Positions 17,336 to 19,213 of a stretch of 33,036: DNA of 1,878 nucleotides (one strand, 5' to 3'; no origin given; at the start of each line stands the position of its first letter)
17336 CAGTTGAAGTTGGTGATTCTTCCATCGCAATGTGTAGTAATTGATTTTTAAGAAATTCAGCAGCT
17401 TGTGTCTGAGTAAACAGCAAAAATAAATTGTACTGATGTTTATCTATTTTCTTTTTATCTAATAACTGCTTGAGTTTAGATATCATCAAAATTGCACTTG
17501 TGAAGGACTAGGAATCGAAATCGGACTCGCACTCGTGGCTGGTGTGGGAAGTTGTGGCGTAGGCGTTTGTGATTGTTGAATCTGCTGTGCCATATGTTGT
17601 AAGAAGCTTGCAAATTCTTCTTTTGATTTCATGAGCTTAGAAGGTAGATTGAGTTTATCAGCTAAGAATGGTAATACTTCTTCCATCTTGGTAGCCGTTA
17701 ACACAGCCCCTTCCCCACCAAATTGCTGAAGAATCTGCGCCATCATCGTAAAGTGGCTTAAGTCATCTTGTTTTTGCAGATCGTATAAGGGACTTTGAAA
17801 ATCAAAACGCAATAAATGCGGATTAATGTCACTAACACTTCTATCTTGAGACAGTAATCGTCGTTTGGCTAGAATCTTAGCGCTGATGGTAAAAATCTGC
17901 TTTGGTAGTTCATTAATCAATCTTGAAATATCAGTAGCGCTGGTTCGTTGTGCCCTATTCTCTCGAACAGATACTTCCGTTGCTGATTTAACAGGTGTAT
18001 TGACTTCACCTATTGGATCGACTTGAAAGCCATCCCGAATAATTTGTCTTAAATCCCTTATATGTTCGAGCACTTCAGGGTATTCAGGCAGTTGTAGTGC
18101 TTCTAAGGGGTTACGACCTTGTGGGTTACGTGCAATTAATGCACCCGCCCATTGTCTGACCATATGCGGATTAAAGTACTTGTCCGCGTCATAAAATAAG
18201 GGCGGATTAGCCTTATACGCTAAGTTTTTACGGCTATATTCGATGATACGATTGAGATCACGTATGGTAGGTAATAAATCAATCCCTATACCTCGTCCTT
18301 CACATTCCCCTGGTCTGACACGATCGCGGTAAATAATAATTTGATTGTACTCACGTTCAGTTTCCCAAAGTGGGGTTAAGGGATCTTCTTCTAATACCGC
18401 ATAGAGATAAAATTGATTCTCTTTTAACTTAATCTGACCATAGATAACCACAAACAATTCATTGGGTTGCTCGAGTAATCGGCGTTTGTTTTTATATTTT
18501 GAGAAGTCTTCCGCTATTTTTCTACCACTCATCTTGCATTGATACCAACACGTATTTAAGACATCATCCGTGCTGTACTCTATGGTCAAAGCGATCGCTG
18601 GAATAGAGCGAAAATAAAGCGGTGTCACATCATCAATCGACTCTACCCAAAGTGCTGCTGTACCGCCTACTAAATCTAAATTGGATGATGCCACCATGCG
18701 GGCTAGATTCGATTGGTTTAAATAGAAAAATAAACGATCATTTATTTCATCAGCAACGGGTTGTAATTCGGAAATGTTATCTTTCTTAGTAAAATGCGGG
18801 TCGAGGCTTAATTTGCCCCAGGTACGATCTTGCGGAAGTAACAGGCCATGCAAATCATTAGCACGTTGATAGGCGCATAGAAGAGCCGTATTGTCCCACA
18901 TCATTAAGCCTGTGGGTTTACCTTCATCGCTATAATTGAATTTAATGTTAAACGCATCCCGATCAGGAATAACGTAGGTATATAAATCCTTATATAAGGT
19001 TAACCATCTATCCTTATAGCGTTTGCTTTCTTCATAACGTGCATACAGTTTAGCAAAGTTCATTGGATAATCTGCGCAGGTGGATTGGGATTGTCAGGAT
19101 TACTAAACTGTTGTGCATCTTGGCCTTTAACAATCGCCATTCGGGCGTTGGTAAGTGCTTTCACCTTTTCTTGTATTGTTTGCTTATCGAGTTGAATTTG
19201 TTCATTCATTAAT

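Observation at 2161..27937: T7-type podovirus virion module joined to a plasmid replication, partition and addiction module: candidate podoviral phage-plasmid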

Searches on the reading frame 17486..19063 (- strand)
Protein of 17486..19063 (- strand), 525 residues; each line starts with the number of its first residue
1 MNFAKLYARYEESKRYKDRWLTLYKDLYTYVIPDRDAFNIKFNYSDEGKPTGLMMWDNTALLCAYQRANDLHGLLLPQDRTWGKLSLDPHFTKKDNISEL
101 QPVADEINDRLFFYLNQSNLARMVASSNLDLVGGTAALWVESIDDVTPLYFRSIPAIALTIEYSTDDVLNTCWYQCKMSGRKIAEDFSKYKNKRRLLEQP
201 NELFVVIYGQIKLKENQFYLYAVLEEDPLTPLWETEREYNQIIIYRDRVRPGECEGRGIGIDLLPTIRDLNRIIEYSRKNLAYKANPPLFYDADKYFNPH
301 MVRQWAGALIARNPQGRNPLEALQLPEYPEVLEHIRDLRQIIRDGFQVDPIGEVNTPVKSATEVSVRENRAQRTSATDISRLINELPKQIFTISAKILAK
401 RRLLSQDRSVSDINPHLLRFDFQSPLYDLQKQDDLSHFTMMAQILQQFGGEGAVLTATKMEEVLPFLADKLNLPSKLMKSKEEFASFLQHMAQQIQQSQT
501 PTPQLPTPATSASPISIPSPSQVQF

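Call 10: search_protein_families(library=phrogs, proteins=[window:17486-19063:-], max_evalue=0.001)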
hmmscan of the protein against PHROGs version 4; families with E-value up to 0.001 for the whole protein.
window:17486-19063:- (525 aa): 4 families
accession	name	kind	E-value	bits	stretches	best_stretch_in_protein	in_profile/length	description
phrog_332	-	connector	4.1e-48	165.1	1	7-503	15-530/560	head-tail adaptor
phrog_21528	-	unknown function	1.5e-10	42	1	6-208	10-211/224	-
phrog_21643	-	unknown function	2.3e-09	37.8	1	331-500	65-234/268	-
phrog_449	-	connector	5.3e-06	26.2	1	54-500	53-497/520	head-tail adaptor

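Call 11: search_protein_families(library=pfam, proteins=[window:17486-19063:-], max_evalue=0.01)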
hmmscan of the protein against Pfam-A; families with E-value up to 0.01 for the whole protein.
window:17486-19063:- (525 aa): 1 family
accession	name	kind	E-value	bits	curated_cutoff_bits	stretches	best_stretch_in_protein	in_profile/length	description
PF12236.14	Head-tail_con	-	1.9e-42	145.8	27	1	6-477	4-488/489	Bacteriophage head to tail connecting protein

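Call 58: find_homologous_proteins(query=window:17486-19063:-, max_evalue=1e-10)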
Query window:17486-19063:- (525 aa): 316 proteins with E <= 1e-10 among 8000 candidates; the best 120 are listed.
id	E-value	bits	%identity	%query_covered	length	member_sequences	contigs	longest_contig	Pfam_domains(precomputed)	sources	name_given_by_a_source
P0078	0.0e+0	1143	94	100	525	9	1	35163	PF12236.15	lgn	-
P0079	0.0e+0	1111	92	100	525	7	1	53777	PF12236.15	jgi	jgi:hypothetical protein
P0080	0.0e+0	1107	91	100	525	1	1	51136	PF12236.15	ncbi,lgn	ncbi:MAG: portal protein [Candidatus Aquirickettsiella sp.]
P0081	0.0e+0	1102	90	100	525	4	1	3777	PF12236.15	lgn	-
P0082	0.0e+0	1092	90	100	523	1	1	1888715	PF12236.15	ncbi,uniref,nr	ncbi:portal protein [Rickettsiella endosymbiont of Dermanyssus gallinae]|uniref:portal protein n=1 T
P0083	0.0e+0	1083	92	96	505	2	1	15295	PF12236.15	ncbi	-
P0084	0.0e+0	1081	90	100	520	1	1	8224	PF12236.15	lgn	-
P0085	0.0e+0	1072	89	100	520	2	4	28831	PF12236.15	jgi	jgi:hypothetical protein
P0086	0.0e+0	1071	88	100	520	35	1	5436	PF12236.15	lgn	-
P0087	0.0e+0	1065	87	100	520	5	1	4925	PF12236.15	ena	-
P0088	0.0e+0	1058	87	100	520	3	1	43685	PF12236.15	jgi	jgi:hypothetical protein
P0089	0.0e+0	1058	87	100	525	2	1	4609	PF12236.15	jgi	jgi:hypothetical protein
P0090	4.3e-265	898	78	100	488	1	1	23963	PF12236.15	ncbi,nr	ncbi:hypothetical protein FQR65_LT19210 [Abscondita terminalis]|nr:hypothetical protein FQR65_LT1921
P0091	6.8e-243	825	67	100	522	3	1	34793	PF12236.15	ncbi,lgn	-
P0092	1.7e-242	824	67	100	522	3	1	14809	PF12236.15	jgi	jgi:hypothetical protein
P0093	1.9e-242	824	68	100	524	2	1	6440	PF12236.15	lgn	-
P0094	4.3e-240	816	66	99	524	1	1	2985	PF12236.15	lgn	-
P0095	8.9e-240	815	66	100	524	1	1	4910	PF12236.15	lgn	-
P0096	2.6e-239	813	67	100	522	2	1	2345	PF12236.15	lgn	-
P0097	8.5e-238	808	67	100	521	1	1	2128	PF12236.15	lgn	-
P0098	7.2e-237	805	66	100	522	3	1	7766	PF12236.15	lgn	-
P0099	4.9e-235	799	66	100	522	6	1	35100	PF12236.15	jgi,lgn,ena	-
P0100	4.9e-235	799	65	99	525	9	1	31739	PF12236.15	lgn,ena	-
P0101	5.0e-235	799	67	93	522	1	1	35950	PF12236.15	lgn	-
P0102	2.6e-234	797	65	100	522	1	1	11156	PF12236.15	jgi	jgi:hypothetical protein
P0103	5.7e-234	796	66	100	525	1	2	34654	PF12236.15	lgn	-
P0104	9.3e-233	792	65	100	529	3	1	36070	PF12236.15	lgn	-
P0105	3.0e-232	790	64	100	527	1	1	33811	PF12236.15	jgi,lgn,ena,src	-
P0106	5.4e-232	789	64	100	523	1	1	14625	PF12236.15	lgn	-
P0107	1.1e-231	788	68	92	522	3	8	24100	PF12236.15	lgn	-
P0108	2.7e-231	787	65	99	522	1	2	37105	PF12236.15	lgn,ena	-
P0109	1.0e-229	782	65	99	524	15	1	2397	PF12236.15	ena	-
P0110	3.7e-229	780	64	100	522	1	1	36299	PF12236.15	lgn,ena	-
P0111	5.6e-229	779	64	100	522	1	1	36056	PF12236.15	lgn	-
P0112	9.6e-229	778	65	100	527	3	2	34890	PF12236.15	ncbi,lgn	-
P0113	1.0e-228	778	66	98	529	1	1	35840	PF12236.15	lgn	-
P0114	1.5e-228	778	64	98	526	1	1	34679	PF12236.15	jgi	jgi:hypothetical protein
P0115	2.0e-228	777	64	100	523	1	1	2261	PF12236.15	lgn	-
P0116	3.0e-228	777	67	95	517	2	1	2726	PF12236.15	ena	-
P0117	4.3e-228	776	63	100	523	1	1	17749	PF12236.15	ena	-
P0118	1.1e-227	775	63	100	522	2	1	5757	PF12236.15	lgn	-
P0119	3.0e-227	774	64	99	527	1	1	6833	PF12236.15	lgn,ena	-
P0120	9.3e-227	772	66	93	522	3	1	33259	PF12236.15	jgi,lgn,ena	-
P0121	7.4e-226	769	64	99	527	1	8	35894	PF12236.15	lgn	-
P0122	1.5e-225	768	63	99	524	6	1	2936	PF12236.15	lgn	-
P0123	9.5e-225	765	61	100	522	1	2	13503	PF12236.15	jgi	jgi:hypothetical protein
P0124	2.5e-224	764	63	99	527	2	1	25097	PF12236.15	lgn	-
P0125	3.1e-224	764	66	93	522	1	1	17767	PF12236.15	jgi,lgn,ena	-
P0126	4.2e-224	763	63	100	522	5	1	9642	PF12236.15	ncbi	-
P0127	5.0e-224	763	63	100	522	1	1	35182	PF12236.15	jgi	-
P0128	5.3e-224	763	63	99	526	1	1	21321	PF12236.15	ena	-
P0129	8.7e-224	762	63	100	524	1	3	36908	PF12236.15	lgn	-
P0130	1.2e-223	762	63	100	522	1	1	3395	PF12236.15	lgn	-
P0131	1.8e-223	761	64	99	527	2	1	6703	PF12236.15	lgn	-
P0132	3.3e-223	760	86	73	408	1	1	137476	PF12236.15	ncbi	-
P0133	3.7e-223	760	64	99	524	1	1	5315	PF12236.15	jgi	jgi:hypothetical protein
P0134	1.1e-222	758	61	100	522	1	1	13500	PF12236.15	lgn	-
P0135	3.2e-222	757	65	92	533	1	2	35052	PF12236.15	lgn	-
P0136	3.9e-222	757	63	100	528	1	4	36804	PF12236.15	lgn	-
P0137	1.2e-221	755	61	100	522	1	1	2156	PF12236.15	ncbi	-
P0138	1.5e-221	755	63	99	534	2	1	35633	PF12236.15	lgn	-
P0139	4.7e-221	753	62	99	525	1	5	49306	PF12236.15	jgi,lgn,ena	-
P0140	6.1e-221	753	61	100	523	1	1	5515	PF12236.15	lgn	-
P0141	9.9e-221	752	62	99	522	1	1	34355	PF12236.15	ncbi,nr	ncbi:head-tail connector protein [Candidatus Parcubacteria bacterium]|nr:head-tail connector protein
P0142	1.1e-220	752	63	99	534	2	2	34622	PF12236.15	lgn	-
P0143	1.1e-220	752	62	98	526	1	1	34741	PF12236.15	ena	-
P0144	2.5e-220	751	62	99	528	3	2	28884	PF12236.15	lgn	-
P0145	7.1e-220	749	64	93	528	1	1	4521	PF12236.15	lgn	-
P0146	8.8e-220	749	62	99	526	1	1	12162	PF12236.15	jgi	jgi:hypothetical protein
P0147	1.1e-219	749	62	99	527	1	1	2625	PF12236.15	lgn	-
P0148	1.4e-219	748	62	100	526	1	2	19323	PF12236.15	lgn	-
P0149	2.9e-219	747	62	100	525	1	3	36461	PF12236.15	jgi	jgi:hypothetical protein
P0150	4.4e-219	747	63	99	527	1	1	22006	PF12236.15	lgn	-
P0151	7.3e-219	746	63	100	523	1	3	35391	PF12236.15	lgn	-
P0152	1.2e-218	745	62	99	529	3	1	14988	PF12236.15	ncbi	-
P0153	1.4e-218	745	62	99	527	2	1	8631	PF12236.15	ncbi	-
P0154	3.0e-218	744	62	99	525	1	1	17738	PF12236.15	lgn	-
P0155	4.1e-218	743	62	99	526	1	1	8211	PF12236.15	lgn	-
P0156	4.4e-218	743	62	99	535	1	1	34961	PF12236.15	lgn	-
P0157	5.7e-218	743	61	98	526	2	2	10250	PF12236.15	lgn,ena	-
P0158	9.0e-218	742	62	100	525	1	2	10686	PF12236.15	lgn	-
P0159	1.1e-217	742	60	100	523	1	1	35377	PF12236.15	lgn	-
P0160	1.4e-217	742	62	99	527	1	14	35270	PF12236.15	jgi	jgi:hypothetical protein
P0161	1.9e-217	741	62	100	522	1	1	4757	PF12236.15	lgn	-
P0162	3.3e-217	740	61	99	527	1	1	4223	PF12236.15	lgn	-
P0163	4.5e-217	740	63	93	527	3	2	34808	PF12236.15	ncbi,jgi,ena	jgi:hypothetical protein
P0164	6.6e-217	739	61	100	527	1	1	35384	PF12236.15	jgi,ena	jgi:hypothetical protein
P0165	7.0e-217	739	61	99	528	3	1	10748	PF12236.15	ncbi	-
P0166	7.3e-217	739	63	94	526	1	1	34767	PF12236.15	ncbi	-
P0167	9.3e-217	739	61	99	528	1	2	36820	PF12236.15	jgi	jgi:hypothetical protein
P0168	1.0e-216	739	62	98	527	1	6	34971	PF12236.15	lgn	-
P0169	1.1e-216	739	61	99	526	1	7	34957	PF12236.15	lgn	-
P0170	1.2e-216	739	61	100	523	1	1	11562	PF12236.15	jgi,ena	-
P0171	1.7e-216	738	61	99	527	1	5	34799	PF12236.15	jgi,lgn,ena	jgi:hypothetical protein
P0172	2.0e-216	738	62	99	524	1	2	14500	PF12236.15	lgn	-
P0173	2.1e-216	738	61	100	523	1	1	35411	PF12236.15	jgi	jgi:Bacteriophage head to tail connecting protein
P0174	2.3e-216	738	61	100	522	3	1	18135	PF12236.15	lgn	-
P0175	4.5e-216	737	61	100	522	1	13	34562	PF12236.15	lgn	-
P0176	4.8e-216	737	61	99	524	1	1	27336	PF12236.15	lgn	-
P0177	8.0e-216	736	61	99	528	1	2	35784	PF12236.15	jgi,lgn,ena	-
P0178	1.1e-215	735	61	99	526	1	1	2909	PF12236.15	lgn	-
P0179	1.3e-215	735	63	94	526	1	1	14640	PF12236.15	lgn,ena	-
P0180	1.4e-215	735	61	99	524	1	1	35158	PF12236.15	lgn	-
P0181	1.5e-215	735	61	99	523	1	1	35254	PF12236.15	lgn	-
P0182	1.6e-215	735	62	92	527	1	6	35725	PF12236.15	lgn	-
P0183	2.1e-215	734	61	99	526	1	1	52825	PF12236.15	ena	-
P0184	2.3e-215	734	61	98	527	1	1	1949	PF12236.15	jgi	jgi:hypothetical protein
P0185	2.6e-215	734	62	98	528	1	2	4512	PF12236.15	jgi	-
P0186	2.7e-215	734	61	99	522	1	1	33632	PF12236.15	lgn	-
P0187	4.0e-215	734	60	99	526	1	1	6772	PF12236.15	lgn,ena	-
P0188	4.1e-215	733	60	98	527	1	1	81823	PF12236.15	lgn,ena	-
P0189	4.6e-215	733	61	100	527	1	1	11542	PF12236.15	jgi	jgi:hypothetical protein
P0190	5.4e-215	733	62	98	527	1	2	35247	PF12236.15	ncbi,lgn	-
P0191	5.7e-215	733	62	98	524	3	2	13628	PF12236.15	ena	-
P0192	6.0e-215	733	64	92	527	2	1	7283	PF12236.15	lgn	-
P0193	6.6e-215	733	62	99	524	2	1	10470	PF12236.15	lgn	-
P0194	7.2e-215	733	60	100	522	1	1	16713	PF12236.15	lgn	-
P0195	8.4e-215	732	62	98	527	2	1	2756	PF12236.15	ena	-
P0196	8.8e-215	732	62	99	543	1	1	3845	PF12236.15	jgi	jgi:Bacteriophage head to tail connecting protein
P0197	1.5e-214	732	61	99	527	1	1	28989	PF12236.15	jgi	-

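Call 59: find_encoding_contigs(protein=P0082, flank=10000, max_places=3)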
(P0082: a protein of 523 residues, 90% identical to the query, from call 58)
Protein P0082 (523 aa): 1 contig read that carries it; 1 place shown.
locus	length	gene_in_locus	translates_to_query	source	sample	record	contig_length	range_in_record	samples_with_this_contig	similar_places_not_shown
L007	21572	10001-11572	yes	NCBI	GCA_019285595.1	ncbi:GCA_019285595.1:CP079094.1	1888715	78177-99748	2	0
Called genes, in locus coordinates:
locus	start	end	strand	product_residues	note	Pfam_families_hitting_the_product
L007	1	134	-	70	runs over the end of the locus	-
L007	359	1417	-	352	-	PF24624:Int_N, PF00589:Phage_integrase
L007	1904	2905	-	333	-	PF00589:Phage_integrase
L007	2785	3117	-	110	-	PF12728:HTH_17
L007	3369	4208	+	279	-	PF01381:HTH_3 (weak)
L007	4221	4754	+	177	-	-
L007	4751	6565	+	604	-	PF00772:DnaB, PF13481:AAA_25, PF06745:ATPase (faint), PF03796:DnaB_C (faint)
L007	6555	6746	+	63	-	-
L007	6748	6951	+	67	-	-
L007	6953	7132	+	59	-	PF22811:Zn_ribbon_NrdR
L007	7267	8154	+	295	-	-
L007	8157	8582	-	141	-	PF00436:SSB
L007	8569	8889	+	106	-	-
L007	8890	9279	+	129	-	PF01527:HTH_Tnp_1 (faint)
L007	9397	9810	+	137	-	-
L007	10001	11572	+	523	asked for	PF12236:Head-tail_con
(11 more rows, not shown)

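Call 60: find_encoding_contigs(protein=P0078, flank=10000, max_places=3)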
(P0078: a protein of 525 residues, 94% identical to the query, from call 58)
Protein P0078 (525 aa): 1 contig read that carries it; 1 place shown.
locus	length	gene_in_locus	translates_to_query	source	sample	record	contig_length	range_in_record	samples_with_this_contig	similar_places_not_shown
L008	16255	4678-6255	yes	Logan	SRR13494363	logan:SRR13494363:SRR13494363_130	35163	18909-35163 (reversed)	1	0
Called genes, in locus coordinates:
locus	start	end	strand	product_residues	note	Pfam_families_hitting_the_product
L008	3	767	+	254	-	?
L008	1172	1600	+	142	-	-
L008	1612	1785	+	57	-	-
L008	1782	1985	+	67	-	-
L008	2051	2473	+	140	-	PF08774:VRR_NUC (weak)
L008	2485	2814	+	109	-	-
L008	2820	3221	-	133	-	PF00436:SSB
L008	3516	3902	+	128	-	PF13384:HTH_23 (faint), PF13518:HTH_28 (weak)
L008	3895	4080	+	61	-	-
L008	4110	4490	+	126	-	-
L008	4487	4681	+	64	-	-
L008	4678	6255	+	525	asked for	PF12236:Head-tail_con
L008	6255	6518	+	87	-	-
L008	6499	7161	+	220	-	-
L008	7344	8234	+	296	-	PF19821:Phage_capsid_2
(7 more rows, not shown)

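Call 61: find_related_loci(query=window:17486-19063:-, collection=viral_contigs, flank=10000)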
Query window:17486-19063:- (525 aa) in viral_contigs; peptide patterns used: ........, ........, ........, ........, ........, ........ (x = any residue, [..] = any of these).
23 stretches matched a pattern; 11 encode a relative of the query (tblastn E <= 1e-3); 11 distinct loci.
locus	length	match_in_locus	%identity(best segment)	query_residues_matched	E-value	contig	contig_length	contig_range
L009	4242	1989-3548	87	1-525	0e+0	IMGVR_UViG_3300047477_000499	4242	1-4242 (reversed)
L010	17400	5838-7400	86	1-525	0e+0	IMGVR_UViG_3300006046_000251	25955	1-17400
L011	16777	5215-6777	86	1-525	0e+0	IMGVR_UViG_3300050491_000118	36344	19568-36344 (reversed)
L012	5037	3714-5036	89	1-441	0e+0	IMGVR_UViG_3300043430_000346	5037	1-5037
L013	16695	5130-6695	66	1-525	0e+0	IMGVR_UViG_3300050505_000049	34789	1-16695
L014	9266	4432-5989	88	1-525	0e+0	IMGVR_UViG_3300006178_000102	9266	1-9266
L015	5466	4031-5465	90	1-479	0e+0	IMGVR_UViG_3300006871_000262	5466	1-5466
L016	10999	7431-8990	61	1-523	0e+0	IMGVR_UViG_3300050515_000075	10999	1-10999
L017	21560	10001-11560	61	1-523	0e+0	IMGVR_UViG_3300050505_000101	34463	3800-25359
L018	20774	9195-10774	88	1-525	0e+0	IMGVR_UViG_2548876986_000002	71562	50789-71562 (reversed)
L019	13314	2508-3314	91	216-484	3e-168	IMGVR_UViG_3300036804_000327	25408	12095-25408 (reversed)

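Call 75: search_protein_families(library=pfam, alignment_id=A5, max_evalue=0.0001)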
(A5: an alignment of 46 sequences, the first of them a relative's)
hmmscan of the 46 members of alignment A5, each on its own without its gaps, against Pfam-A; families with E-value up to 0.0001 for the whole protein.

A. member 1, L017:54-425:+ (123 aa): 2 families
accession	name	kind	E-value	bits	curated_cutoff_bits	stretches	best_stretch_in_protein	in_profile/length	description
PF05838.17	Glyco_hydro_108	-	2.1e-07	31.8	21.2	1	6-46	44-83/85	Glycosyl hydrolase 108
PF09374.15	PG_binding_3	-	3.6e-05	24.3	24.6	0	52-118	2-75/76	Predicted Peptidoglycan domain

B. families by the number of members that match (of 46 scanned): 14 families
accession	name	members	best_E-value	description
PF05838.17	Glyco_hydro_108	2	3.9e-17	Glycosyl hydrolase 108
PF09374.15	PG_binding_3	2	9.8e-10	Predicted Peptidoglycan domain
PF04754.18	Transposase_31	1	3.3e-68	Putative transposase, YhgA-like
PF12684.13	DUF3799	1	2.2e-37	PDDEXK-like domain of unknown function (DUF3799)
PF00589.27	Phage_integrase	1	4.6e-31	Phage integrase family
PF13614.12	AAA_31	1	2.1e-20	AAA domain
PF05050.19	Methyltransf_21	1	7.9e-19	Methyltransferase FkbM domain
PF01656.29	CbiA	1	3.5e-14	CobQ/CobB/MinD/ParA nucleotide binding domain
PF11195.14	Tad2-like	1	6.3e-11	Thoeris anti-defense 2-like domain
PF07015.17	VirC1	1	8.9e-10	VirC1 protein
PF10609.15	ParA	1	1.6e-07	NUBPL iron-transfer P-loop NTPase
PF09140.17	MipZ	1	3e-06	ATPase MipZ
PF06564.18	CBP_BcsQ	1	6.5e-06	Cellulose biosynthesis protein BcsQ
PF18932.5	DUF5681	1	2.5e-05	Family of unknown function (DUF5681)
